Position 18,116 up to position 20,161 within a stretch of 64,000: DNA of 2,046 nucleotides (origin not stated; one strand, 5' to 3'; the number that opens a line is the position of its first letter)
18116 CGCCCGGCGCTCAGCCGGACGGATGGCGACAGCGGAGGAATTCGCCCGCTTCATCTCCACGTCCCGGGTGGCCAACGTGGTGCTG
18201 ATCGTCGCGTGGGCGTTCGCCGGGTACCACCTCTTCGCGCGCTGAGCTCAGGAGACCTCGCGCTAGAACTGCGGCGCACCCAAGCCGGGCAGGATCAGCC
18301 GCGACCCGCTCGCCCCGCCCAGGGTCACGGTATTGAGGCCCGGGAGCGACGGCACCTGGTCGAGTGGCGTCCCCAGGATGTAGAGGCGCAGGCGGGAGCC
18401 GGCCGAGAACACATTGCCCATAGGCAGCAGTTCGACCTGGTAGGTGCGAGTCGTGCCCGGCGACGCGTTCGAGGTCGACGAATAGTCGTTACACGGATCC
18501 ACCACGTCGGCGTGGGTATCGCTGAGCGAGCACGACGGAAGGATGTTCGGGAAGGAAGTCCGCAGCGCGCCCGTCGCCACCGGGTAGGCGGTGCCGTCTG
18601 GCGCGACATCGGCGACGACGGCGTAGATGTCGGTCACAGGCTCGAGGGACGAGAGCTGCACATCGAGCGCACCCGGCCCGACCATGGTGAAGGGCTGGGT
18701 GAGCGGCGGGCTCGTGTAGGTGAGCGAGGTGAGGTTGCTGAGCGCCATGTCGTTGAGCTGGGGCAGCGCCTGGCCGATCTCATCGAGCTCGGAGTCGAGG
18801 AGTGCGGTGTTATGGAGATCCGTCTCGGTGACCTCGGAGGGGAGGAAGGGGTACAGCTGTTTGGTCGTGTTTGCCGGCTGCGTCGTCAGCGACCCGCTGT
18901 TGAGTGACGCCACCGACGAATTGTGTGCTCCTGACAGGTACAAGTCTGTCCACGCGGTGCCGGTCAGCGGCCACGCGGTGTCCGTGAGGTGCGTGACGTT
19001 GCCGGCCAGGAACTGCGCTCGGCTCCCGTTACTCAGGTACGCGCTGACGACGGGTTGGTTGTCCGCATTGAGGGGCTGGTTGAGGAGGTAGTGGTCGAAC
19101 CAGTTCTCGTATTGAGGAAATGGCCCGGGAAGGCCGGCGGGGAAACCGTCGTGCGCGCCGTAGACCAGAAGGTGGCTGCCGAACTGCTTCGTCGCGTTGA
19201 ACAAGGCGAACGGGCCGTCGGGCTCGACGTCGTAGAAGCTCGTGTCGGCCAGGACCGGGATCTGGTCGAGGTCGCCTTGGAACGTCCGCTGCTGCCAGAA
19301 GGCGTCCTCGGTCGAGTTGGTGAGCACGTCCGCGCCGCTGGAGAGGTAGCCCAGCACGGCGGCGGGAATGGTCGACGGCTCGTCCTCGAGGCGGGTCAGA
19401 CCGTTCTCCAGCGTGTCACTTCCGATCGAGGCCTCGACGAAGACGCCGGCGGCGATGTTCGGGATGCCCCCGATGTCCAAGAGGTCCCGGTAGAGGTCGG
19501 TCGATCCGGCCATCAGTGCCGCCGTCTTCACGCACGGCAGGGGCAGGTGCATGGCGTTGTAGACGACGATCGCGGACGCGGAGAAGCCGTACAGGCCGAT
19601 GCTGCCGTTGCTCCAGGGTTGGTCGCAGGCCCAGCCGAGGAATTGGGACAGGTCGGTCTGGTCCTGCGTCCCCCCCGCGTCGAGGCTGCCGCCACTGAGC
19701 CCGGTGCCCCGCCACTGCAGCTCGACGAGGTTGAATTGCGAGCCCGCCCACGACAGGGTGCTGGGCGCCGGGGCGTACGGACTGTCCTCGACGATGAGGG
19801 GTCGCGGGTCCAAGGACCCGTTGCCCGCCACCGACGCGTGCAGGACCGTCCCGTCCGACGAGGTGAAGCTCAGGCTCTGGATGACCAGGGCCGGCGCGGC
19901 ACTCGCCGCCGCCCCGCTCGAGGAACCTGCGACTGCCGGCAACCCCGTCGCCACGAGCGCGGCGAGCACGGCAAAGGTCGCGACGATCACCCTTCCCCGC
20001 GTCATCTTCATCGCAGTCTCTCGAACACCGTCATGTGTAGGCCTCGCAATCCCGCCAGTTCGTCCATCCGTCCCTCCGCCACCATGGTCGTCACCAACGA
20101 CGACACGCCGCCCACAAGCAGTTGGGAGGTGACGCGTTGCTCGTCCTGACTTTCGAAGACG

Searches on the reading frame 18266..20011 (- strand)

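Call 27: search_protein_families(library=ncbifam, proteins=[window:18266-20011:-], max_evalue=1e-10)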
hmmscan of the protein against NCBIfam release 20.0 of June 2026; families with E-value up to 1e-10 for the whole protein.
window:18266-20011:- (582 aa): 1 family
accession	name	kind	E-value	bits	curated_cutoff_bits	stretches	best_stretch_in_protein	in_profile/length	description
TIGR00976.1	CocE_NonD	subfamily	1.2e-37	130.2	66.3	1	53-562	5-518/550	CocE/NonD family hydrolase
